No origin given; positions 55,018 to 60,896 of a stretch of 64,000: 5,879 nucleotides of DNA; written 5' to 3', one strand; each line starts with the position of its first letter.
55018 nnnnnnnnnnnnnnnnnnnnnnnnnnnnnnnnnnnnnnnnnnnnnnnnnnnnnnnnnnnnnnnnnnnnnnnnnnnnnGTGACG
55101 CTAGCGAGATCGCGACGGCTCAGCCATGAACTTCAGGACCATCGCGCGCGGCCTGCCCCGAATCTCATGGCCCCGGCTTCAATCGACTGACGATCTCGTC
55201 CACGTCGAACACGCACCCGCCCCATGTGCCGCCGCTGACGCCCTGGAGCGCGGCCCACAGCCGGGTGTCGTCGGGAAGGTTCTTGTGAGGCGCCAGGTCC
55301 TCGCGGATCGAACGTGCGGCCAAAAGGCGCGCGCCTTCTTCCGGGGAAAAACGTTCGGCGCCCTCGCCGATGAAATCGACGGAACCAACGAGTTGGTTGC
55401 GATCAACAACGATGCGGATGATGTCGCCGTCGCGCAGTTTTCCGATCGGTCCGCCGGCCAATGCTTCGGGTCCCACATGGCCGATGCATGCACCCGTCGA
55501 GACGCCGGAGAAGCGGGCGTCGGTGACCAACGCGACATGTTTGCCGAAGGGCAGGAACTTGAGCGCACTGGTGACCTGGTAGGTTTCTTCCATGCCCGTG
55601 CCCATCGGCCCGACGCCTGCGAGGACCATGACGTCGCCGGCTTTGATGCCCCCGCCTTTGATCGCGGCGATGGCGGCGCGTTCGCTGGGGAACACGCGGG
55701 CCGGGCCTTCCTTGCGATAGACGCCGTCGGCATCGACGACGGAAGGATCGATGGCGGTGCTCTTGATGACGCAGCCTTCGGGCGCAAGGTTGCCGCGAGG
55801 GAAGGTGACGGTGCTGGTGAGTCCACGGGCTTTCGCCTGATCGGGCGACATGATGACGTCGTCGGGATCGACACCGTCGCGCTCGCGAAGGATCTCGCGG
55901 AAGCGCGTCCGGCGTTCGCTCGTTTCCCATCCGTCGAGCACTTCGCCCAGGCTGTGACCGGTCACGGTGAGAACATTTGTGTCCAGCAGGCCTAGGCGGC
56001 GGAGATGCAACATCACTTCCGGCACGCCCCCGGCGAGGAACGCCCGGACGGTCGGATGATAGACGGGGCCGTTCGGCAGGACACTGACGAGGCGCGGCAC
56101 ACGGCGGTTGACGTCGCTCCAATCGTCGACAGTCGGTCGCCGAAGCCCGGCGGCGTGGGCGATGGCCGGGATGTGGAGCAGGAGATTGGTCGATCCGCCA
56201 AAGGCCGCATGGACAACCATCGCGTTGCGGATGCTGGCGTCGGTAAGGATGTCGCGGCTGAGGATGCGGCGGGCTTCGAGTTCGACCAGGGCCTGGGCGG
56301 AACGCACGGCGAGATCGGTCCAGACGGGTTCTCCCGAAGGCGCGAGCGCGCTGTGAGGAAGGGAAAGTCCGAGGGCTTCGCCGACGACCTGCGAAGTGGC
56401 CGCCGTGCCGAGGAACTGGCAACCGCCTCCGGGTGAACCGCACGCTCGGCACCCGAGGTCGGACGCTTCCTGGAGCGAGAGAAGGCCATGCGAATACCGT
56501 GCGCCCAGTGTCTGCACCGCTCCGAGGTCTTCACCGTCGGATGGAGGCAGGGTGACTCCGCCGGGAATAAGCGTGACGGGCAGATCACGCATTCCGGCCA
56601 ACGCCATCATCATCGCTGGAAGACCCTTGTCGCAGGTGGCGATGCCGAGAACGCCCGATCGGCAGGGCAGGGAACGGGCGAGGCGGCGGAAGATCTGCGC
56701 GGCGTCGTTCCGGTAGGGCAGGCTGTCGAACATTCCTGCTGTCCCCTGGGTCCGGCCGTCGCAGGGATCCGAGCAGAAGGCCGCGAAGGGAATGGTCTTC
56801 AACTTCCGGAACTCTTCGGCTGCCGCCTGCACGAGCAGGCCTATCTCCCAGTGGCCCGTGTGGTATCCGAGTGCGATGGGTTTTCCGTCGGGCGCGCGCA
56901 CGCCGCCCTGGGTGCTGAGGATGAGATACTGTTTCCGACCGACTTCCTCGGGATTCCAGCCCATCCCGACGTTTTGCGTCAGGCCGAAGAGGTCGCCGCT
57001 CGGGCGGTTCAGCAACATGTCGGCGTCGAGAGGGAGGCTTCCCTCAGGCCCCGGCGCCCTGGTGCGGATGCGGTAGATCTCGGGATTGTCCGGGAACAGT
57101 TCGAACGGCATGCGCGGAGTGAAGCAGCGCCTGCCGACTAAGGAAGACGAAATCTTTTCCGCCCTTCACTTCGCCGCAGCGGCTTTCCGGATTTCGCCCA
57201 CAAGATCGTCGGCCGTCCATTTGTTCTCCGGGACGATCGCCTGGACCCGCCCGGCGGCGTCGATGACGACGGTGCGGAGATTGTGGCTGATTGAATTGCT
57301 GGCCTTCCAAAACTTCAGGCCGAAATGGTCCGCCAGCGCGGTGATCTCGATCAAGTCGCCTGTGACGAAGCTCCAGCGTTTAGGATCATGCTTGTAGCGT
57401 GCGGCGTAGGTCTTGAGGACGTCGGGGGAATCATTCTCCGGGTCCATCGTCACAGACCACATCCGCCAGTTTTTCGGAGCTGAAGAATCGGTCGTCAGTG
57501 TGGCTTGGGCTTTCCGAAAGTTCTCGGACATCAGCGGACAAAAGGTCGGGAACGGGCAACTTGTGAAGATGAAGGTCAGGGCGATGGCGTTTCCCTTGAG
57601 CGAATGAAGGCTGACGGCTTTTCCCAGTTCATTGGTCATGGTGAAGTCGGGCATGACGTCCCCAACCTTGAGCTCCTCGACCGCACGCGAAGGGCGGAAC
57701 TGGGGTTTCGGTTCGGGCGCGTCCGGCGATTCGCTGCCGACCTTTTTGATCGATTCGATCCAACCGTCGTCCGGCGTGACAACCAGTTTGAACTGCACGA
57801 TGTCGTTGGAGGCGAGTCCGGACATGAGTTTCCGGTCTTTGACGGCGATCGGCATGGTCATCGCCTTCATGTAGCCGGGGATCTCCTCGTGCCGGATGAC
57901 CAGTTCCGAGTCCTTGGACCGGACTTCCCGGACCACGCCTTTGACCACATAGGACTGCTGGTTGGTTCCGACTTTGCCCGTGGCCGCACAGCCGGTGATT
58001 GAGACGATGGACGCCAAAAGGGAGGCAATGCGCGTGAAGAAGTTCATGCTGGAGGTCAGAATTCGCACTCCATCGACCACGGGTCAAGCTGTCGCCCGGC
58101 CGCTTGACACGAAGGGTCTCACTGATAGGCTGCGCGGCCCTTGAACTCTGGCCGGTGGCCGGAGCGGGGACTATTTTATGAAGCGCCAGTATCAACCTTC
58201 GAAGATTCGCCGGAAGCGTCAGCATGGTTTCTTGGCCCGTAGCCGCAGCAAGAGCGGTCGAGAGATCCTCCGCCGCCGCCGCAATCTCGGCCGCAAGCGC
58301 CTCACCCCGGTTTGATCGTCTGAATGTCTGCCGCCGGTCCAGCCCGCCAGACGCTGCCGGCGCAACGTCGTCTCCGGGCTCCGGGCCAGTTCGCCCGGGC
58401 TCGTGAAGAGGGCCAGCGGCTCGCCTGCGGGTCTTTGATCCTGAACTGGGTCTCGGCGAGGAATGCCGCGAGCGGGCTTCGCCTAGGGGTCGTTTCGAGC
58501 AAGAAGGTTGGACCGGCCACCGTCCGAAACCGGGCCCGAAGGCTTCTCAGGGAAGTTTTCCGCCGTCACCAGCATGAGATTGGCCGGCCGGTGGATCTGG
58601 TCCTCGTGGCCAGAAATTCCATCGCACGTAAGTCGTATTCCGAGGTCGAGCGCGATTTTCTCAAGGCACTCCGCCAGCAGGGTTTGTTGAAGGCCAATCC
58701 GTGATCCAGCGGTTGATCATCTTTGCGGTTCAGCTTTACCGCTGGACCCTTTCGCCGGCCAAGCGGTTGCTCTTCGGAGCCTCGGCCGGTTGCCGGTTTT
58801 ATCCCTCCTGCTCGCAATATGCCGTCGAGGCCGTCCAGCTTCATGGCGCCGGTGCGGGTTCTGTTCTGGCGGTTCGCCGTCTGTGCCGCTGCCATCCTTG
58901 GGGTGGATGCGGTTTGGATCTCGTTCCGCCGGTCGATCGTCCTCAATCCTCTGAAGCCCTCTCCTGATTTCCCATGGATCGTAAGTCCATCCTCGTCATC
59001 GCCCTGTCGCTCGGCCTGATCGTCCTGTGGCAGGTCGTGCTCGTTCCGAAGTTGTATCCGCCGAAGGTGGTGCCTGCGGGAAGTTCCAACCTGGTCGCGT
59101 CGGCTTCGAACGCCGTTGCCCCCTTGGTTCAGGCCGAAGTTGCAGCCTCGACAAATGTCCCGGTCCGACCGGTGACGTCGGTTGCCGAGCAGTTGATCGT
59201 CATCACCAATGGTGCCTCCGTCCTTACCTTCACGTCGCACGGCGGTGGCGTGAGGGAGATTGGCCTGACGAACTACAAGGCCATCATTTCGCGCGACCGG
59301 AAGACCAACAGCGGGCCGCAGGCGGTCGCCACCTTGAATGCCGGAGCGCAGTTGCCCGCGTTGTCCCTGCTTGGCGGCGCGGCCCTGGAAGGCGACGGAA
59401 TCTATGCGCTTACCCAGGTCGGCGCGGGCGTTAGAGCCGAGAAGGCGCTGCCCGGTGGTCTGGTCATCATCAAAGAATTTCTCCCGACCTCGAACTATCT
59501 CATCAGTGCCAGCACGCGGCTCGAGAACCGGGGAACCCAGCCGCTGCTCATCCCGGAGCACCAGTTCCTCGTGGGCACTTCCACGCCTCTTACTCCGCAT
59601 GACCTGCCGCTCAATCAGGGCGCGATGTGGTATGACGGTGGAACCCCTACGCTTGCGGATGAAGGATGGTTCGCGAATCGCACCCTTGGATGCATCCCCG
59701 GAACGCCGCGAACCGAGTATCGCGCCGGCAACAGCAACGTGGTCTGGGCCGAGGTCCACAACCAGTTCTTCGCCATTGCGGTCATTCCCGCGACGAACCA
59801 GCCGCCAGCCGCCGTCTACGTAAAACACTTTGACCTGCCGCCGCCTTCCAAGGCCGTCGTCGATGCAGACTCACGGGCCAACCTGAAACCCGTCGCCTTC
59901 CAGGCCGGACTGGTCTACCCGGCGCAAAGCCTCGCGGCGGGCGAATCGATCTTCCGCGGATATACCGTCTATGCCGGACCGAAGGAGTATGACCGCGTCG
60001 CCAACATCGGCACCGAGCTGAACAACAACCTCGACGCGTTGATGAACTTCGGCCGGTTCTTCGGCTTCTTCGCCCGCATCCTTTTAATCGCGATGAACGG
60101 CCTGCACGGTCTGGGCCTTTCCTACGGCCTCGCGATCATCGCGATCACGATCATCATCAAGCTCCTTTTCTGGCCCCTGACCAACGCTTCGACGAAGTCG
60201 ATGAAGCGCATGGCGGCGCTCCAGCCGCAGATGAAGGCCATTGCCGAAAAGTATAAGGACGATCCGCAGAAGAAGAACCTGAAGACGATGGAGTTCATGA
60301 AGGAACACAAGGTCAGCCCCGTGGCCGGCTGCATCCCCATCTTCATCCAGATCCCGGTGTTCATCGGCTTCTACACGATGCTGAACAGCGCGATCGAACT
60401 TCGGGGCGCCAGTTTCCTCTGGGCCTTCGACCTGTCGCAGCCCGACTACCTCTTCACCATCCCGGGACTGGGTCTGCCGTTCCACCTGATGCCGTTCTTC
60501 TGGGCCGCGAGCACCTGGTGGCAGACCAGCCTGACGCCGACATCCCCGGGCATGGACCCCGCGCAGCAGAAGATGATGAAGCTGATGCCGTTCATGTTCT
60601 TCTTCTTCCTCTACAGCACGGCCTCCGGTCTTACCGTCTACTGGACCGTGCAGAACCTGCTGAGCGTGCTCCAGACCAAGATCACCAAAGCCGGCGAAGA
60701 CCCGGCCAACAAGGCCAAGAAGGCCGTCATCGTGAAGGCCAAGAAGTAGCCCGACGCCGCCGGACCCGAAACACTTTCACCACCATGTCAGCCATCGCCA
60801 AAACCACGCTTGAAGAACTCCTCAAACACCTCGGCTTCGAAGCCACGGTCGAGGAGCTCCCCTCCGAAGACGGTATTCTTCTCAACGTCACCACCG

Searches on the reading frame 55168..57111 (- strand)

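Call 60: search_protein_families(library=pfam, max_evalue=0.00001, proteins=[window:55168-57111:-])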
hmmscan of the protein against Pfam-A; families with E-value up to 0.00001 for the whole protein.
window:55168-57111:- (648 aa): 2 families
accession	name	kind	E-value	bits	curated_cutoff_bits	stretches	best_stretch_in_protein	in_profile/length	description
PF00920.27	ILVD_EDD_N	-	2.6e-63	214.5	27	1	84-390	14-315/316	Dihydroxy-acid/6-phosphogluconate dehydratase N-terminal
PF24877.1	ILV_EDD_C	-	1.4e-41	142.5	27.7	1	434-578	15-154/191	Dihydroxy-acid/6-phosphogluconate dehydratase C-terminal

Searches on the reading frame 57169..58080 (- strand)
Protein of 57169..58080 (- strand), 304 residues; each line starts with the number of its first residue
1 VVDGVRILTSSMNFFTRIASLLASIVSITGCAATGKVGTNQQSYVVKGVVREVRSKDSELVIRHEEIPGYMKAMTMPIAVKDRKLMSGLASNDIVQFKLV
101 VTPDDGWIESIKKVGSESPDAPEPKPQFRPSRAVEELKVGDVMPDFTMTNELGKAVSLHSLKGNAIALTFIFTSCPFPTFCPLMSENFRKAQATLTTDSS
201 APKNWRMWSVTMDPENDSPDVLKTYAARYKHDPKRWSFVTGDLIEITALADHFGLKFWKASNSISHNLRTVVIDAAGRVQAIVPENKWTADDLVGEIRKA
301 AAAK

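Call 60: search_protein_families(library=pfam, max_evalue=0.00001, proteins=[window:57169-58080:-])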
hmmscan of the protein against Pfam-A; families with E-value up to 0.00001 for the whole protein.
window:57169-58080:- (304 aa): 2 families
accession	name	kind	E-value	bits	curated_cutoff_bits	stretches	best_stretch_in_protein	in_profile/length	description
PF02630.20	SCO1-SenC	-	8.5e-19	68.3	22.8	1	144-278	2-133/134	SCO1/SenC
PF11604.15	CusF_Ec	-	2.3e-11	43.8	27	1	44-113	2-72/72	Copper binding periplasmic protein CusF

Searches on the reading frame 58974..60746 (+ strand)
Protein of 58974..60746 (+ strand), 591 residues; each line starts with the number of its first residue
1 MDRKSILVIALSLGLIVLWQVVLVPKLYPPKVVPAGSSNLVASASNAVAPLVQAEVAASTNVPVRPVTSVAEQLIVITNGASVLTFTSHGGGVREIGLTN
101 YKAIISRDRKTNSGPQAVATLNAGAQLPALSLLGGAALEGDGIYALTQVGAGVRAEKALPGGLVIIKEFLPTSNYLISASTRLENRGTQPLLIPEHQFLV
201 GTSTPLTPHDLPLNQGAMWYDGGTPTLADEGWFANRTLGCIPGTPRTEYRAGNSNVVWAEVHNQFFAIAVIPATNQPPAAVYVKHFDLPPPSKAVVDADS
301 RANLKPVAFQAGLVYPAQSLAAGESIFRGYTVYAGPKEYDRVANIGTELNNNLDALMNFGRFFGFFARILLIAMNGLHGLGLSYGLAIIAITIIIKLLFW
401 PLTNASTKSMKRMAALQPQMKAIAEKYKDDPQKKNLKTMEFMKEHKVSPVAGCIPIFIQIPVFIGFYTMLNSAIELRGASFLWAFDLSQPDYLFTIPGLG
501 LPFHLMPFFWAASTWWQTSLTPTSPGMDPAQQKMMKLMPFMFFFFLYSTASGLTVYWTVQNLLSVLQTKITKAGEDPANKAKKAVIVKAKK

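Call 60: search_protein_families(library=pfam, max_evalue=0.00001, proteins=[window:58974-60746:+])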
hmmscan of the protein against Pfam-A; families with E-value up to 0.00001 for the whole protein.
window:58974-60746:+ (591 aa): 2 families
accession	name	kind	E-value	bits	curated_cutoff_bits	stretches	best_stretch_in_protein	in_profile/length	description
PF02096.25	60KD_IMP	-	4.4e-54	183.3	35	1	384-572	1-162/163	60Kd inner membrane protein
PF14849.12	YidC_periplas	-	4.3e-14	53.6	24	1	76-371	3-281/283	YidC periplasmic domain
